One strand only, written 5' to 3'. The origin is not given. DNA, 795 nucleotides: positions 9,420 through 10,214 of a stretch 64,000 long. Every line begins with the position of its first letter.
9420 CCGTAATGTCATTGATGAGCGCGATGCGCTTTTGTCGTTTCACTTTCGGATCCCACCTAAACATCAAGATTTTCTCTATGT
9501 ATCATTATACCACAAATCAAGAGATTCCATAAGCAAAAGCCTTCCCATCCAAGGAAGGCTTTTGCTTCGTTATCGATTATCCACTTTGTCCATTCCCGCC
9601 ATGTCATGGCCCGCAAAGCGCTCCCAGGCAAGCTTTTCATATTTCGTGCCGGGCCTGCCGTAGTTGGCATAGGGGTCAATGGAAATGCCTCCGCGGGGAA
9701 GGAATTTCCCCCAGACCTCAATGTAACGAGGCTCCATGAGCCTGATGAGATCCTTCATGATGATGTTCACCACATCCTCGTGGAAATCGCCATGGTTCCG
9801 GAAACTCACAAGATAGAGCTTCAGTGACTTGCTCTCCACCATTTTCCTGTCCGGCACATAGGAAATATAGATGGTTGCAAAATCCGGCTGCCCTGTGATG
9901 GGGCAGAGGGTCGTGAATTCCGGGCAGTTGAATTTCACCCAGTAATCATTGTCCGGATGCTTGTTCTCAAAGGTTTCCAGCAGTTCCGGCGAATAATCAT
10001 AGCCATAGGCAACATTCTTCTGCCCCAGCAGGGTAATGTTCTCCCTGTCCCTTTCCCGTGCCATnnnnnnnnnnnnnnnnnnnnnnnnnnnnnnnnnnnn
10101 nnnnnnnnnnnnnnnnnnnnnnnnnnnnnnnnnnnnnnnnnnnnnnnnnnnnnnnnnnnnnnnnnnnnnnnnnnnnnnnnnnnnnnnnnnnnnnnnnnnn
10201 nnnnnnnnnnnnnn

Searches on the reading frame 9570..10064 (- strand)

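Call 78: search_protein_families(library=ncbifam, proteins=[window:9570-10064:-], max_evalue=0.00001)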
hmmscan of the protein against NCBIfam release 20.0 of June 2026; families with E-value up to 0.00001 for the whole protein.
window:9570-10064:- (164 aa): 2 families
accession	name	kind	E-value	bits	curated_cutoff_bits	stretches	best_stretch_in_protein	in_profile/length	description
TIGR03139.1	QueF-II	equivalog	3.3e-53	178.4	86.9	1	25-136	2-113/115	preQ(1) synthase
TIGR03138.1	QueF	equivalog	6.3e-22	78.5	293.45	1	21-133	152-259/275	NADPH-dependent 7-cyano-7-deazaguanine reductase QueF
